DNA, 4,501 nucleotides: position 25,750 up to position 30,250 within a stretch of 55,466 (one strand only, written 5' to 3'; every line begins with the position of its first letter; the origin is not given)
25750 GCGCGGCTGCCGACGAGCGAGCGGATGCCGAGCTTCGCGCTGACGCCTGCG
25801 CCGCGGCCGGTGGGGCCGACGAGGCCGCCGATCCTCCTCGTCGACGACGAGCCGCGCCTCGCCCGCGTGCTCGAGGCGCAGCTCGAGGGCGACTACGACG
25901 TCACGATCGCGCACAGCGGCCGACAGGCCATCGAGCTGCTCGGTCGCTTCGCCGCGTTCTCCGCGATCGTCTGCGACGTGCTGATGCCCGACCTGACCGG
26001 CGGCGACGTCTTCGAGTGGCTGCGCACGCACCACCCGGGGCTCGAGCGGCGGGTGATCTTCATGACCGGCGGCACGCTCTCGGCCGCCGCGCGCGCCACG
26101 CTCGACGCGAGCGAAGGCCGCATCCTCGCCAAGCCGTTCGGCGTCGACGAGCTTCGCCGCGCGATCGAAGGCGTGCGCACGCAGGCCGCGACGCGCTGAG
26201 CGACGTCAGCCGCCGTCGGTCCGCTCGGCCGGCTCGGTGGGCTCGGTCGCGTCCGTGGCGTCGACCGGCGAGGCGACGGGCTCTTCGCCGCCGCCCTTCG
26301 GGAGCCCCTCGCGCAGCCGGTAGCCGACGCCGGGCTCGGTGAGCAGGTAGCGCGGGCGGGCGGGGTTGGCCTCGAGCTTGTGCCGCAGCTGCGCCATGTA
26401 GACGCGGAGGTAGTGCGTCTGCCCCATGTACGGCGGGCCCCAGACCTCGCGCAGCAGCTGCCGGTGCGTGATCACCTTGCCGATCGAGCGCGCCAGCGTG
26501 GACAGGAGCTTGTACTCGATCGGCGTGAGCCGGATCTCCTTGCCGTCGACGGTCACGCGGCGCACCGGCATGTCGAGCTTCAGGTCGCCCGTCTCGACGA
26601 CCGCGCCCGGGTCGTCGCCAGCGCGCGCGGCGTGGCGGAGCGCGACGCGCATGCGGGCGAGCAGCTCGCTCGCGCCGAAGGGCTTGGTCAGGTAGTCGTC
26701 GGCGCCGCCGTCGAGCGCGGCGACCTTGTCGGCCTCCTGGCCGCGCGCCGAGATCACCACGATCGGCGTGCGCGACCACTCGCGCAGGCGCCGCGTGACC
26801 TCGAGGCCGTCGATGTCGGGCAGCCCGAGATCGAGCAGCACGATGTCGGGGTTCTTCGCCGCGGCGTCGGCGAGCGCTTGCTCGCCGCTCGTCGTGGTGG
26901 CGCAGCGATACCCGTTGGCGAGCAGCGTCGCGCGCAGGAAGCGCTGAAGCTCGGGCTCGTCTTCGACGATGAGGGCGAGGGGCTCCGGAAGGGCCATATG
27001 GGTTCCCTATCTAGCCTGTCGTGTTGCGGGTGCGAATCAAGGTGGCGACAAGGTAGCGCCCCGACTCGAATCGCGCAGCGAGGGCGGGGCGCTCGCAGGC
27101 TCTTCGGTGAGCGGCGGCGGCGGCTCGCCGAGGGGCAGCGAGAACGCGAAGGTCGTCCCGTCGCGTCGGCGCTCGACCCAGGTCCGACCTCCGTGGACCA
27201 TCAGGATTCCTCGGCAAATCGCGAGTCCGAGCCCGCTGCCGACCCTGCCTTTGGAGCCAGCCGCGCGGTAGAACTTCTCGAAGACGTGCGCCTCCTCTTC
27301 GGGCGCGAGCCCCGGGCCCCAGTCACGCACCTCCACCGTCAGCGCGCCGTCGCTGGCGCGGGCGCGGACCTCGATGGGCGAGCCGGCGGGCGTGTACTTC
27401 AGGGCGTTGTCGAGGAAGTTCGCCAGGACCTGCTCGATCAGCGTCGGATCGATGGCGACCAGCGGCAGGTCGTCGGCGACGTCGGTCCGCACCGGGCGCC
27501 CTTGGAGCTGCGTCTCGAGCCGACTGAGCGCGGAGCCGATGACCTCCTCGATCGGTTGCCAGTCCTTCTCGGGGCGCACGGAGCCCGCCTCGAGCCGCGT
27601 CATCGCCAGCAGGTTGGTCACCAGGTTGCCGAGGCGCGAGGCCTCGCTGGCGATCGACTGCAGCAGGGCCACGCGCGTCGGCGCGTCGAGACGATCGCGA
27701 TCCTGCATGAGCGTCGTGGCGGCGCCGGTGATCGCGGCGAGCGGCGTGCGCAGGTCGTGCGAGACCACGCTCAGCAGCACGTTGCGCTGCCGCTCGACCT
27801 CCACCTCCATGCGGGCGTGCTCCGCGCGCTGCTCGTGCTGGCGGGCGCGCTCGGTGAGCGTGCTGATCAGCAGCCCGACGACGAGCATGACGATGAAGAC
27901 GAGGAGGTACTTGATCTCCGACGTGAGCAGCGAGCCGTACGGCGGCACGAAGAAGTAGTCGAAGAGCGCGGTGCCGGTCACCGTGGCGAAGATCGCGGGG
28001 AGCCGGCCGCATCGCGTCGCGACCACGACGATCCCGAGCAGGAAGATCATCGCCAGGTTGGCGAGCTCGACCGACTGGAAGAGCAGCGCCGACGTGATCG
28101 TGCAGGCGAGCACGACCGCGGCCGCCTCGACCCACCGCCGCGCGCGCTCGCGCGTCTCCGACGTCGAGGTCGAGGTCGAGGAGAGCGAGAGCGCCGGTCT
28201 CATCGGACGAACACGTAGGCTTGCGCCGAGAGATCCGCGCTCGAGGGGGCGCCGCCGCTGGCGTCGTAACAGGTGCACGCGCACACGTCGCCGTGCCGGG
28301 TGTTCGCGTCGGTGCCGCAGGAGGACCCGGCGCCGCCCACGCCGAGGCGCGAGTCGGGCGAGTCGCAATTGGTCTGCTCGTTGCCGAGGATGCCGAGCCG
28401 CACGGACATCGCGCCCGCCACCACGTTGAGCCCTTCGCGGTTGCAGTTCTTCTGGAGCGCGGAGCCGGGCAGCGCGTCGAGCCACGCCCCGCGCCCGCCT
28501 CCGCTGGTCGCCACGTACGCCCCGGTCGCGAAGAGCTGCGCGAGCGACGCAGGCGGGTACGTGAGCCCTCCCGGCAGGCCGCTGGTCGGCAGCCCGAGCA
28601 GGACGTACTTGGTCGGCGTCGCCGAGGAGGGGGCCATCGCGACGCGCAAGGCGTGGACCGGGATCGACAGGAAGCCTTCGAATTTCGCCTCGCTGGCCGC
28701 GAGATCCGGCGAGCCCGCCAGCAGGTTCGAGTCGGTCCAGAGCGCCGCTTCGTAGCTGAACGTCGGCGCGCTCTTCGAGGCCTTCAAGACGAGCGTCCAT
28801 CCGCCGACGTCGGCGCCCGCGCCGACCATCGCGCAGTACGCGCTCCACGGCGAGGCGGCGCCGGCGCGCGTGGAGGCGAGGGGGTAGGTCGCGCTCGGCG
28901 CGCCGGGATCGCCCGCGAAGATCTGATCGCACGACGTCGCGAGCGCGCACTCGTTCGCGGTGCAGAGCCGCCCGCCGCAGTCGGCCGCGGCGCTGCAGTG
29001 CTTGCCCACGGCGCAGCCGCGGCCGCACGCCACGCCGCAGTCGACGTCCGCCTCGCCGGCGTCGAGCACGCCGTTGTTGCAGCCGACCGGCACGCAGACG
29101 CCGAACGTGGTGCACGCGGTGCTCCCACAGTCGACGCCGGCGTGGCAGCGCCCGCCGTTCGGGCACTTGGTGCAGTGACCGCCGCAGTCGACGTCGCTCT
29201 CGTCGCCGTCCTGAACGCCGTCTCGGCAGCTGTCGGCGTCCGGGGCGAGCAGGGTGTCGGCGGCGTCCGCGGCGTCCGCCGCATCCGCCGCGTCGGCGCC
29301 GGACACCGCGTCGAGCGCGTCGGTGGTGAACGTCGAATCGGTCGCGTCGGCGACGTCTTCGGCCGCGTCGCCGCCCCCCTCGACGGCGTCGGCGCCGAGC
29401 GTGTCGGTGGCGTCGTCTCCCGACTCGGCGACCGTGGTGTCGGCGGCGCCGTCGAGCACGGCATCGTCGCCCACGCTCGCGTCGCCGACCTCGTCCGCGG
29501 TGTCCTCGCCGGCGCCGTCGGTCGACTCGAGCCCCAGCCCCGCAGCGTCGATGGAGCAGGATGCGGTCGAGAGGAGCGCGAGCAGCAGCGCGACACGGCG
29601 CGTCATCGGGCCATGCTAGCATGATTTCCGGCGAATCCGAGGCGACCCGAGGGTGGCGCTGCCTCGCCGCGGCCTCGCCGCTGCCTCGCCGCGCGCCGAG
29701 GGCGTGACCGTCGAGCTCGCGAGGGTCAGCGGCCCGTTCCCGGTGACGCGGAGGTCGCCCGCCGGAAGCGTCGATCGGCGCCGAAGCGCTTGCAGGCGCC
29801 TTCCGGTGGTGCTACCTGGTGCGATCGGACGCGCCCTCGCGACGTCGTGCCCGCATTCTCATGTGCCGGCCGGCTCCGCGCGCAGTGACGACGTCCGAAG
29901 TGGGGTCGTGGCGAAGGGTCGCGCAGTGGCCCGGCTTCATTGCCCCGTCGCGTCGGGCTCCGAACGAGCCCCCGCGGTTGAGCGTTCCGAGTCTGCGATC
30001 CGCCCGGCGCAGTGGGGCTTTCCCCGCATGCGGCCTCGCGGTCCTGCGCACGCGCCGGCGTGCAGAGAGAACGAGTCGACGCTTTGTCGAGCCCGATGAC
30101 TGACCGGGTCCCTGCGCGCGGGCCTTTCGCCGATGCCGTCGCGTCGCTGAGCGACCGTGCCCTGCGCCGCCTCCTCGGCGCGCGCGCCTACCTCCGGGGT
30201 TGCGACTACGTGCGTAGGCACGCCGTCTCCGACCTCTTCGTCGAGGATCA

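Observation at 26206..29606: Minimal KdpD/KdpE system coupled to a fibrinogen-like secreted protein, with no kdpFABC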

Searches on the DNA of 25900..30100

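Call 70: search_rna_families(source=window, start=25900, end=30100, threshold=gathering)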
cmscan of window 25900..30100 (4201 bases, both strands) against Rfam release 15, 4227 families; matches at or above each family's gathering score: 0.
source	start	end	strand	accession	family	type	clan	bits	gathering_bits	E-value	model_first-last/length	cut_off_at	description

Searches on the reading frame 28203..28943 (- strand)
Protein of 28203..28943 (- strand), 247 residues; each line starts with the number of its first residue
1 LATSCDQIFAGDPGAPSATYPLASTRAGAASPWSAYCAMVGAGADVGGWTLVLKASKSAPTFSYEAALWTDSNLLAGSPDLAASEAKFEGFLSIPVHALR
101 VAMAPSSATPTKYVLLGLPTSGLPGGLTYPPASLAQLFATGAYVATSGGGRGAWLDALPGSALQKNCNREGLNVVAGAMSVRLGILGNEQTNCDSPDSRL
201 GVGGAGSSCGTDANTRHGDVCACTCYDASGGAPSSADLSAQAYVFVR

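Call 56: search_solved_structures(query=A1, max_evalue=0.01)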
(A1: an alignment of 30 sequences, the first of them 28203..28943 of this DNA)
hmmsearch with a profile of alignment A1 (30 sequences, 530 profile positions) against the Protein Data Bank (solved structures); distinct sequences matched with E-value up to 0.01: 65 (the best 60 are shown).
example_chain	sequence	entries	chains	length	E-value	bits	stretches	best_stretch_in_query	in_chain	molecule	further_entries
7e1e_A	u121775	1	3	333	2.2e-13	53.5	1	143-220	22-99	Serum lectin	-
4wmo_F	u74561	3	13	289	1.9e-12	50.4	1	172-220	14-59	XEEL protein | Xenopus Embryonic Epidermal Lectin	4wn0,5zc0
4wmq_A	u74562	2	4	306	6.3e-11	45.4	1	163-220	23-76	Intelectin-1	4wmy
6usc_A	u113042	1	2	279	3.8e-10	42.8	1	170-220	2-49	Intelectin-1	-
1ei3_B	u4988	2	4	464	1.3e-09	41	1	169-219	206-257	FIBRINOGEN | Fibrinogen beta chain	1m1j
1lwu_B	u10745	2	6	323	7e-09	38.7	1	156-219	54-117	Fibrinogen beta chain | Fibrin beta chain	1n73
3bvh_B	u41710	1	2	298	2.9e-08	36.6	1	169-218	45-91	Fibrinogen beta chain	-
1lt9_B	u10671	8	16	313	3.1e-08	36.5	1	169-218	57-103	Fibrinogen beta chain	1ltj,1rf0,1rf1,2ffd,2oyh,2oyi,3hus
2z4e_B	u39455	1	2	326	3.3e-08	36.4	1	169-218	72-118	Fibrinogen beta chain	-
1re3_B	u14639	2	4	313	3.3e-08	36.4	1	169-218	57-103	Fibrinogen beta chain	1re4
3e1i_B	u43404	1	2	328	3.3e-08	36.4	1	169-218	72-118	Fibrinogen beta chain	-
1fza_B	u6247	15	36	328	3.3e-08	36.4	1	169-218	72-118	FIBRINOGEN | FIBRIN | Fibrin beta chain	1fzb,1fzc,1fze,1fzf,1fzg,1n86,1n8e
3h32_B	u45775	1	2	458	4.1e-08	36.1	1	169-218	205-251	Fibrinogen beta chain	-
3ghg_B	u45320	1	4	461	4.2e-08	36.1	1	169-218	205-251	Fibrinogen beta chain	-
1jc9_A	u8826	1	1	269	8.9e-08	35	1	168-218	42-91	techylectin-5A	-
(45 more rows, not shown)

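Call 63: predict_structure(alignment_id=A1)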
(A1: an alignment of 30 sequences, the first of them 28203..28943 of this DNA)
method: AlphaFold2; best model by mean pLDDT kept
length: 247 residues; sequences in the alignment: 30
mean_pLDDT: 92.5   pTM: 0.92
mean pLDDT of the five models: 92.5, 92.3, 91.1, 90.5, 89.6
residues with pLDDT >= 90: 201; 70-90: 42; 50-70: 4; < 50: 0
segments of 3 or more residues with pLDDT < 50: none
pLDDT, mean of each block of 10 residues (from residue 1): 95 96 95 95 83 96 97 97 96 95 85 91 75 91 94 95 95 95 96 93 94 94 91 86 96
secondary structure, 60 per line:
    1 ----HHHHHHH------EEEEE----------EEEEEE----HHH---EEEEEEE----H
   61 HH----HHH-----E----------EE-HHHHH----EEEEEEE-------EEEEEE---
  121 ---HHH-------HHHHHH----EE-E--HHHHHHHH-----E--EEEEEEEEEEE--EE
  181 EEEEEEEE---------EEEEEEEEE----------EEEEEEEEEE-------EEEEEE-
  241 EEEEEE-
elements in order: H5-11 E18-22 E33-38 E49-55 H89-93 E98-104 E112-117 H134-139 H150-157 E166-176 E179-188 E198-206 E217-226 E234-239 E241-246

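Call 67: fold_search(model_id=the predicted structure, library=pdb)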
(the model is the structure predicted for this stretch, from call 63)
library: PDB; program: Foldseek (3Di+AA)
matches with E <= 10: 200; with E <= 0.001: 7
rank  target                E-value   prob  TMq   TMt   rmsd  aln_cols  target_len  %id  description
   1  7e1e_A                1.7e-06  1.00  0.50  0.45   8.2       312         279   17  Lamprey serum virus-like lectin-LSVL (released 2022-10-19)
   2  4wmq_B                4.2e-06  1.00  0.53  0.47   8.1       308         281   15  Structure of Human Intelectin-1 (released 2015-07-01)
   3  4wmq_A                4.2e-06  1.00  0.52  0.47   8.1       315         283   15  Structure of Human Intelectin-1 (released 2015-07-01)
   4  4wmo_A                5.8e-06  1.00  0.54  0.49   7.8       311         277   16  Selenomethionine derivative of Xenopus laevis embryonic epidermal lectin carbohydrate-binding domain (released 2016-01-20)
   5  5zc0_A                1.1e-05  1.00  0.55  0.49   7.0       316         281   18  Crystal structure of Xenopus embryonic epidermal lectin in complex with Samarium ions (released 2018-06-06)
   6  6usc_A                2.0e-05  1.00  0.52  0.47   8.1       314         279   14  Structure of Human Intelectin-1 in complex with KO (released 2020-01-22)
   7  7tz2_A                5.5e-04  1.00  0.41  0.45   8.0       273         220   13  Structure of human Fibrinogen-like protein 1 (released 2022-05-11)
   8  9q35                  1.4e-03  1.00  0.32  0.33   4.9       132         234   16  Fibrinogen domain dimer from human Fibrinogen-like protein 1 (FGL-1) (released 2025-09-24)
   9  6eua_A                2.4e-03  0.99  0.39  0.45   8.8       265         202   12  The fibrinogen-like domain of human Angptl3 (released 2018-05-09)
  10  7zmk_I                3.7e-03  0.99  0.40  0.44   9.3       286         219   13  Structure of human MFAP4 in complex with the Fab fragment of the AS0326 monoclonal antibody (released 2023-03-01)
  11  7tz2_C                4.1e-03  0.97  0.39  0.40   9.2       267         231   14  Structure of human Fibrinogen-like protein 1 (released 2022-05-11)
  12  3hus_B                4.1e-03  0.97  0.41  0.35   8.8       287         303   10  Crystal structure of recombinant gamma N308K fibrinogen fragment D with the peptide ligand Gly-Pro-Arg-Pro-amide (released 2009-08-18)
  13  7zmk_D                5.1e-03  0.99  0.43  0.47   8.5       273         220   17  Structure of human MFAP4 in complex with the Fab fragment of the AS0326 monoclonal antibody (released 2023-03-01)
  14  6y41_J                7.0e-03  0.99  0.41  0.45   9.2       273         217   11  Fibrinogen-like globe domain of human ANGPTL2 (released 2020-03-04)
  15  1fze_B                7.0e-03  0.96  0.40  0.33   9.5       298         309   12  CRYSTAL STRUCTURE OF FRAGMENT DOUBLE-D FROM HUMAN FIBRIN (released 1999-06-08)
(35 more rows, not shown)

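Call 90: find_related_loci(query=A1, collection=metagenome_contigs, flank=5000)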
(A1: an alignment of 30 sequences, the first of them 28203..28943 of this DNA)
Query A1 (247 aa) in metagenome_contigs; peptide patterns used: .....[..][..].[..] (x = any residue, [..] = any of these).
147 stretches matched a pattern; 122 encode a relative of the query (tblastn E <= 1e-3); the best 80 are kept; 80 distinct loci.
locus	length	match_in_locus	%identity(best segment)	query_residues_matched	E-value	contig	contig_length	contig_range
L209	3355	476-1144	40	1-247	9e-42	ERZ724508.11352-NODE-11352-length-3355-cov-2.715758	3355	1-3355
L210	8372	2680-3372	38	4-247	3e-41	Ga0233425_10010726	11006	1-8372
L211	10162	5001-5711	37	1-247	4e-41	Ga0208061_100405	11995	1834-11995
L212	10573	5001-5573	44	17-224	5e-41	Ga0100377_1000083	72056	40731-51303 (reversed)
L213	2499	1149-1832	39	1-247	9e-41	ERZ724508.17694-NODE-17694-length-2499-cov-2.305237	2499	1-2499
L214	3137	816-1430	39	16-247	3e-40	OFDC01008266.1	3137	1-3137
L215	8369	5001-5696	40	1-247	3e-40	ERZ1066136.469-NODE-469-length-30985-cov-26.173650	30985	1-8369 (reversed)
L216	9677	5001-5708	36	2-247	9e-39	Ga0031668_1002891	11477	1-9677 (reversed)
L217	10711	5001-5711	36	1-247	1e-38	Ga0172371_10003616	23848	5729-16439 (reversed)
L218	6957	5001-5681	38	1-247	4e-38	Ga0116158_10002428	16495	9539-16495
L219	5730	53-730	39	3-247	5e-38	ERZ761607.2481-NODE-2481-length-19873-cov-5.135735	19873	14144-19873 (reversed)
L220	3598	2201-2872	36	4-247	9e-38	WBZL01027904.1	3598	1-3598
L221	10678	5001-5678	39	3-247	2e-37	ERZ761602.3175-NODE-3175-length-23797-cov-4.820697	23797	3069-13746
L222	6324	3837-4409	38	15-223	2e-36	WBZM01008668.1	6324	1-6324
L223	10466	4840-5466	40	15-246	2e-36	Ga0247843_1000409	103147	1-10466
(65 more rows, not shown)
